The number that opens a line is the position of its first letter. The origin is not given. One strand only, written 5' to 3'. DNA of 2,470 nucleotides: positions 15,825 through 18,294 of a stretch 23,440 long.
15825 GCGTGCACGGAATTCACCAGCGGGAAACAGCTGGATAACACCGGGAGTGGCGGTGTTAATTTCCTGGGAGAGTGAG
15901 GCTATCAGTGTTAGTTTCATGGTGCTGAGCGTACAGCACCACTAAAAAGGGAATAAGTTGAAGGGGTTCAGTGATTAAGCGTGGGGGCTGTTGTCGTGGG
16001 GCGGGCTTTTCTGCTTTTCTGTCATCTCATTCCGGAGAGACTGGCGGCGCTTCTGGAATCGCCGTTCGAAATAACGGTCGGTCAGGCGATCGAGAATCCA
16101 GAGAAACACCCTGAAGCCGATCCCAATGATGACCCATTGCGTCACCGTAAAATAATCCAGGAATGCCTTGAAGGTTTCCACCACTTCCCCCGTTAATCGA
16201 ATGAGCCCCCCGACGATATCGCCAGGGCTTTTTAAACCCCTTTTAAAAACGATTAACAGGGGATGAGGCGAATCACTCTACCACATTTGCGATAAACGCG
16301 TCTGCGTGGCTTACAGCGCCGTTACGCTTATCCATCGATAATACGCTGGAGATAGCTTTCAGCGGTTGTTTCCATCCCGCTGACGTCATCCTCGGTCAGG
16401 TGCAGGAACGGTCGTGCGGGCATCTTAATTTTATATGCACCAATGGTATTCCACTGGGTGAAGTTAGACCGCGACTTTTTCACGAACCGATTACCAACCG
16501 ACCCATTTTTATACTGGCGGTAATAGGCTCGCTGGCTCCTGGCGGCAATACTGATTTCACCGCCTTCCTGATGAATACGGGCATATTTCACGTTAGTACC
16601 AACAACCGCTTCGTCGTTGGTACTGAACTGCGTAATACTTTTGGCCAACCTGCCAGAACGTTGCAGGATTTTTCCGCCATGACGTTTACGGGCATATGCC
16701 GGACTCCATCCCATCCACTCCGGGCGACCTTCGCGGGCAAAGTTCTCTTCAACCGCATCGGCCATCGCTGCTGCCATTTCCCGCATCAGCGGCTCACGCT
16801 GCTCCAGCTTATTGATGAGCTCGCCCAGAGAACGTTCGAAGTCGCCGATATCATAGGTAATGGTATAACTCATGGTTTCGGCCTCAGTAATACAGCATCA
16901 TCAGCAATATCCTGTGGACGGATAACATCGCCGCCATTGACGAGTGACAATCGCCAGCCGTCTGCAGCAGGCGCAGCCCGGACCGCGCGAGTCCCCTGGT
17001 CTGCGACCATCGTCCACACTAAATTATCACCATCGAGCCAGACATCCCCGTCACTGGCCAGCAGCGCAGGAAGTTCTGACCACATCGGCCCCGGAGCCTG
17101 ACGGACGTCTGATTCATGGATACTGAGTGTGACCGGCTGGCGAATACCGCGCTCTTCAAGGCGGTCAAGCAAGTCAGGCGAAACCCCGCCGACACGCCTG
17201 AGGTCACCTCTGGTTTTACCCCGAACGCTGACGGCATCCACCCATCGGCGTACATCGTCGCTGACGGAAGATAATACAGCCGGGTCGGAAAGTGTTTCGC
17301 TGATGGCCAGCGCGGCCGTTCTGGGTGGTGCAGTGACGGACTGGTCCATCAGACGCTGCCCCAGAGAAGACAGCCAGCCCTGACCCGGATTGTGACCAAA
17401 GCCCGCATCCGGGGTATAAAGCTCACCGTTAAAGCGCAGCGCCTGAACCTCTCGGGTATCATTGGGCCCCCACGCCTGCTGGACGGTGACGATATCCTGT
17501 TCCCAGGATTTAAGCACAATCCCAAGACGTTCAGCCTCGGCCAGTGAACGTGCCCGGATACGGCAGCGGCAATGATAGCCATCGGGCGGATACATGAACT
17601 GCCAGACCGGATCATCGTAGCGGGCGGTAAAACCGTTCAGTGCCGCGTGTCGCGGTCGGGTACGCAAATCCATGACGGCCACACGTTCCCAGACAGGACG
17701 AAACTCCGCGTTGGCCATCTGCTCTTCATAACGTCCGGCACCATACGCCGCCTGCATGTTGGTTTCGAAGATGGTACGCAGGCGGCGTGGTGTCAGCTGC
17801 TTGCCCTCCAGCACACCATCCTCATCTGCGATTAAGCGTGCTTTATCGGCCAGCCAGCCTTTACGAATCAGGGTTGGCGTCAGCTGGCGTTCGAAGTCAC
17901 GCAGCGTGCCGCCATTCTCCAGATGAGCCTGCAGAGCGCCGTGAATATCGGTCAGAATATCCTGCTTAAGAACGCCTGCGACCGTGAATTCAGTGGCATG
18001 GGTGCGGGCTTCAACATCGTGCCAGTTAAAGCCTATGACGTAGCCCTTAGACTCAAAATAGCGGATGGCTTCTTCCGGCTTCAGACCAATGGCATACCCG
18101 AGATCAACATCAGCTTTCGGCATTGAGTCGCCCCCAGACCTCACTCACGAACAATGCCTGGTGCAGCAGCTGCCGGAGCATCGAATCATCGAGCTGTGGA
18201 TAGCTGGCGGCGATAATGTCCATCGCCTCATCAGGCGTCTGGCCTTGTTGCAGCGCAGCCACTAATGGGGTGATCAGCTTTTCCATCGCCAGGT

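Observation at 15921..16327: ~400-bp insertion between the G-like and I-like genes encoding a small membrane protein (candidate moron)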

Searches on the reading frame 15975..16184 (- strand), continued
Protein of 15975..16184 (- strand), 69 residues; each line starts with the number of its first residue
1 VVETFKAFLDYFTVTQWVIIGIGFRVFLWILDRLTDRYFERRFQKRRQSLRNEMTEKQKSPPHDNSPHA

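Call 62: search_protein_representatives(alignment_id=A5)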
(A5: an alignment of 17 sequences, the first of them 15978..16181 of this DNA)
Query: 17 sequences, 64 profile positions. Proteins with E-value up to 0.001 (for the whole library): 15; up to 1e-10: 5; up to 1e-30: 0. The best 15 are listed.
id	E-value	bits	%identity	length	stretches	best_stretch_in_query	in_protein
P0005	8.0e-27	109.0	-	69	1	1-61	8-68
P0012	6.4e-26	106.1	-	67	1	1-62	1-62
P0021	2.6e-24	101.0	-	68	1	1-63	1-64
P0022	1.8e-14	69.4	-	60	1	1-59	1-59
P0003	3.6e-13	65.3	-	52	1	1-34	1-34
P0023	9.7e-10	54.3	-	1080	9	7-17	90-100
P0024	7.6e-09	51.4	-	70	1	2-44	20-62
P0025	3.0e-06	43.1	-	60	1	4-51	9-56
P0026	2.8e-04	36.8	-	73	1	6-54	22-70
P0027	3.3e-04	36.6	-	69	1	1-62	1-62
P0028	4.8e-04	36.0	-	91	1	6-56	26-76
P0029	6.7e-04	35.6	-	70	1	6-49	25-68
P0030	7.3e-04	35.5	-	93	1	7-57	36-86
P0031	7.7e-04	35.4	-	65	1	7-54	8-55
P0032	9.5e-04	35.1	-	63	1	6-49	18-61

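Call 74: find_encoding_contigs(protein=P0025, flank=4000, max_places=3)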
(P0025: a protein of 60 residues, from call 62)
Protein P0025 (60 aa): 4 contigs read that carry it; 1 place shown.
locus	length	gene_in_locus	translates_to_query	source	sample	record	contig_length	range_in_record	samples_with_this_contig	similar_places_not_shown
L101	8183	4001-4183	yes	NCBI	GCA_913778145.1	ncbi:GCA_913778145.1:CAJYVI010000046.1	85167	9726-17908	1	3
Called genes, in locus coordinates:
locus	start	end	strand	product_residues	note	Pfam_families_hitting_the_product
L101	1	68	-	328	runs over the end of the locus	PF03592:Terminase_2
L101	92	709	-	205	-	PF13489:Methyltransf_23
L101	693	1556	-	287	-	-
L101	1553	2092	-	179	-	PF01973:MptE-like (faint)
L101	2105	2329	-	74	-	-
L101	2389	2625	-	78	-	PF05696:DUF826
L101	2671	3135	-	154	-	PF03245:Phage_lysis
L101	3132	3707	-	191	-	PF10547:P22_AR_N, PF10549:ORF11CD3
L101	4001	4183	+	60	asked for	-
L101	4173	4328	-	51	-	-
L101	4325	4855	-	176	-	PF00959:Phage_lysozyme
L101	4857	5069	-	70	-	PF04971:Phage_holin_2_1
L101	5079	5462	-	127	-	-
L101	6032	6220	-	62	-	-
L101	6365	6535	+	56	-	-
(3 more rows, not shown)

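Call 75: find_encoding_contigs(protein=P0031, flank=4000, max_places=3)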
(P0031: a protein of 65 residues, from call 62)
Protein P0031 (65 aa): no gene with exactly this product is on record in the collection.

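Call 78: search_protein_families(library=padloc, proteins=[window:15978-16181:-], max_evalue=0.1)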
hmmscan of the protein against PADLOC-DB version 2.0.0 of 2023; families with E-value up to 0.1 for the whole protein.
window:15978-16181:- (68 aa): 0 families

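Call 79: search_protein_families(library=ncbifam, alignment_id=A5, max_evalue=1)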
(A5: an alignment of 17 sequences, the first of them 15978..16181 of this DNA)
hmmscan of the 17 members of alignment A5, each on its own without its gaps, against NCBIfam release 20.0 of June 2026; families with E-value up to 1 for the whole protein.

A. member 1, window:15978-16181:- (68 aa): 0 families

B. families by the number of members that match (of 17 scanned): 4 families
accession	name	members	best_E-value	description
NF038281.1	IS200_TnpB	1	0.0014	IS200/IS605 family element RNA-guided endonuclease TnpB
NF040570.1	guided_TnpB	1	0.018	RNA-guided endonuclease TnpB family protein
NF005792.0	PRK07630.1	1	0.11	CobD/CbiB family protein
NF003783.0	PRK05371.1-4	1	0.3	Xaa-Pro dipeptidyl-peptidase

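Call 80: search_protein_families(library=pfam, alignment_id=A5, max_evalue=1)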
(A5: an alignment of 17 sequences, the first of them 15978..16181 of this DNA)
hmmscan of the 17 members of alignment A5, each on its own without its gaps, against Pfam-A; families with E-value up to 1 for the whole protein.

A. member 1, window:15978-16181:- (68 aa): 4 families
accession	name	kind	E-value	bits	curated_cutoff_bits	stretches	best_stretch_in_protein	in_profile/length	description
PF04971.17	Phage_holin_2_1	-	0.012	16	26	1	4-47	20-63/64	Bacteriophage P21 holin S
PF00599.22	Flu_M2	-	0.066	13.8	25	1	17-44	31-57/97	Influenza Matrix protein (M2)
PF14163.11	SieB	-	0.13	12.3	26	1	19-58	41-83/147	Super-infection exclusion protein B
PF14802.11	TMEM192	-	0.14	11.7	25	1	23-47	65-89/236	TMEM192 family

B. families by the number of members that match (of 17 scanned): 14 families
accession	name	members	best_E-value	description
PF04971.17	Phage_holin_2_1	17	2.9e-09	Bacteriophage P21 holin S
PF00599.22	Flu_M2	2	0.049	Influenza Matrix protein (M2)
PF24014.1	DUF7328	2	0.061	Family of unknown function (DUF7328)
PF16080.10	Phage_holin_2_3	2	0.065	Bacteriophage holin family HP1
PF14163.11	SieB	2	0.094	Super-infection exclusion protein B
PF14802.11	TMEM192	2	0.1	TMEM192 family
PF22002.1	MTLN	1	0.048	Mitoregulin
PF13239.11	2TM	1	0.053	2TM domain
PF10686.14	YAcAr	1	0.073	YspA, cpYpsA-related SLOG family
PF19756.4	DUF6243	1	0.08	Family of unknown function (DUF6243)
PF10233.14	Cg6151-P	1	0.083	Uncharacterized conserved protein CG6151-P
PF04145.20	Ctr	1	0.13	Ctr copper transporter family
PF12270.13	Cyt_c_ox_IV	1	0.14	Cytochrome c oxidase subunit IV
PF01733.24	Nucleoside_tran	1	0.22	Nucleoside transporter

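Call 82: predict_structure(alignment_id=A5)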
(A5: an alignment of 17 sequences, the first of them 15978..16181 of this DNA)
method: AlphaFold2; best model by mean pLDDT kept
length: 68 residues; sequences in the alignment: 17
mean_pLDDT: 69.8   pTM: 0.37
mean pLDDT of the five models: 69.8, 69.2, 67.5, 64.2, 63.6
residues with pLDDT >= 90: 5; 70-90: 28; 50-70: 25; < 50: 10
segments of 3 or more residues with pLDDT < 50: 59-68
pLDDT, mean of each block of 10 residues (from residue 1): 75 86 90 69 64 56 42
secondary structure, 60 per line:
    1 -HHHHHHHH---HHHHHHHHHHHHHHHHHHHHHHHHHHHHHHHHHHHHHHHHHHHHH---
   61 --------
elements in order: H2-9 H13-57

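Call 91: search_dna_similar(query=window:15978-16181:-, collection=phages, mode=protein, max_evalue=1, max_rows=20)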
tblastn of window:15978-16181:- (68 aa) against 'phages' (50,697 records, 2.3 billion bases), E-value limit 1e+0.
Records with a match: 321; places in all: 321; records where one place covers at least 80% of the query: 241.
Best place of each record, by identity: <60% 321.
By first word of the organism name: Stx2a-converting 119; Escherichia 82; Stx1a-converting 46; Stx2-converting 15; Enterobacteria 15; Stx2c-converting 15; Shigella 7; Stx 6; Klebsiella 6; Stx1 4; and 5 more.
By host as written in the record: - 202; Escherichia coli K514 (EHEC) 6; Escherichia coli O157:H7 5; Escherichia coli 4; Escherichia coli O157:H7 Morioka V526 4; Klebsiella pneumoniae 3; Escherichia coli ECOR13 2; Escherichia coli CB13374, serotype O104:H4 2; and 76 more.
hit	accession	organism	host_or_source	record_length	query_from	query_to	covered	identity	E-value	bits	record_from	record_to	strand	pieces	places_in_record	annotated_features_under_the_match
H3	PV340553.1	Escherichia phage PhiR12_4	Escherichia coli C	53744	4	60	84%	35.1%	1e-2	37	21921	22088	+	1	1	holin protein S | lysozyme R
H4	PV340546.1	Escherichia phage PhiR5_2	Escherichia coli str. K-12 substr. ...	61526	4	60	84%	35.1%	1e-2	37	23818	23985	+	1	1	holin protein S | lysozyme R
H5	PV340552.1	Escherichia phage PhiR12_3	Escherichia coli ECOR13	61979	4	60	84%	35.1%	1e-2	37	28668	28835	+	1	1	holin protein S | lysozyme R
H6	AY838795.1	Stx1-converting phage phi-O153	Escherichia coli 0153:H-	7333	4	60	84%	33.3%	9e-3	38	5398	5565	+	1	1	S: S | R: R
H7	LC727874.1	Stx2a-converting phage Stx2a_JNE202033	-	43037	4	60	84%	33.3%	9e-3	38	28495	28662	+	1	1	record has no annotation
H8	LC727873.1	Stx2a-converting phage Stx2a_JNE160313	-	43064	4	60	84%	33.3%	9e-3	38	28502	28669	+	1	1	record has no annotation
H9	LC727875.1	Stx2a-converting phage Stx2a_JNE210578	-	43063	4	60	84%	33.3%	9e-3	38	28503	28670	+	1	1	record has no annotation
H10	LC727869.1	Stx2a-converting phage Stx2a_JNE110649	-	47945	4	60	84%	33.3%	9e-3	38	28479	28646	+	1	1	record has no annotation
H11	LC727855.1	Stx2a-converting phage Stx2a_JNE082642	-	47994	4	60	84%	33.3%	9e-3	38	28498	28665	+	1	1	record has no annotation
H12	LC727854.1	Stx2a-converting phage Stx2a_JNE090861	-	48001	4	60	84%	33.3%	9e-3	38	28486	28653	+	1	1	record has no annotation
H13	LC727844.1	Stx2a-converting phage Stx2a_JNE122137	-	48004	4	60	84%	33.3%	9e-3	38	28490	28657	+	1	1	record has no annotation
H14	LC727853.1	Stx2a-converting phage Stx2a_2499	-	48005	4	60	84%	33.3%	9e-3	38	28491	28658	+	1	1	record has no annotation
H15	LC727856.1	Stx2a-converting phage Stx2a_2409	-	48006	4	60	84%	33.3%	9e-3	38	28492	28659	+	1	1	record has no annotation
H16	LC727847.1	Stx2a-converting phage Stx2a_JNE102772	-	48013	4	60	84%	33.3%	9e-3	38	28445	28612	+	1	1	record has no annotation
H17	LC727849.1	Stx2a-converting phage Stx2a_JNE071577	-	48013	4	60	84%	33.3%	9e-3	38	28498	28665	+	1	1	record has no annotation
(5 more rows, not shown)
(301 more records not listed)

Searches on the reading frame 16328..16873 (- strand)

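Call 4: search_protein_families(library=pfam, proteins=[window:16328-16873:-], max_evalue=0.1)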
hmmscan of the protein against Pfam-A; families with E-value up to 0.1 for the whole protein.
window:16328-16873:- (181 aa): 1 family
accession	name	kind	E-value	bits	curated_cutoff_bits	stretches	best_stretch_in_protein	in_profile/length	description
PF05069.18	Phage_tail_S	-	2.2e-27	96.2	24.3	1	11-175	5-147/148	Phage virion morphogenesis family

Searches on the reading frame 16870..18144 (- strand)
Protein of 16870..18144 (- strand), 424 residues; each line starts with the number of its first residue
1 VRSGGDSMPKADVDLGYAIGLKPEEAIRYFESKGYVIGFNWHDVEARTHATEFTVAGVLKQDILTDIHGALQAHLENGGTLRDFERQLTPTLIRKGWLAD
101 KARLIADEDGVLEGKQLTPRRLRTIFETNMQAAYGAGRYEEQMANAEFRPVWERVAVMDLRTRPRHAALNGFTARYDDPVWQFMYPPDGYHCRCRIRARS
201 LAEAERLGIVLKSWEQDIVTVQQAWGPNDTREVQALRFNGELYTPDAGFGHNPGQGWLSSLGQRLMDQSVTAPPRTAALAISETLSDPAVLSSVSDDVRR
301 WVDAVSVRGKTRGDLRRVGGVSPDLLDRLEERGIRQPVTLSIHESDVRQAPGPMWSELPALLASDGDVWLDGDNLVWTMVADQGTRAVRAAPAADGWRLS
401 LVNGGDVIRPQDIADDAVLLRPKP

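Call 4: search_protein_families(library=pfam, proteins=[window:16870-18144:-], max_evalue=0.1)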
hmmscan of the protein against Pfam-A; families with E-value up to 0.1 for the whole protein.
window:16870-18144:- (424 aa): 1 family
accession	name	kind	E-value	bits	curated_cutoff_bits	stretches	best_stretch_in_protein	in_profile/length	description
PF04233.19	Phage_Mu_F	-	4.5e-23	82.6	29.6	1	66-196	2-111/112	Phage Mu protein F like protein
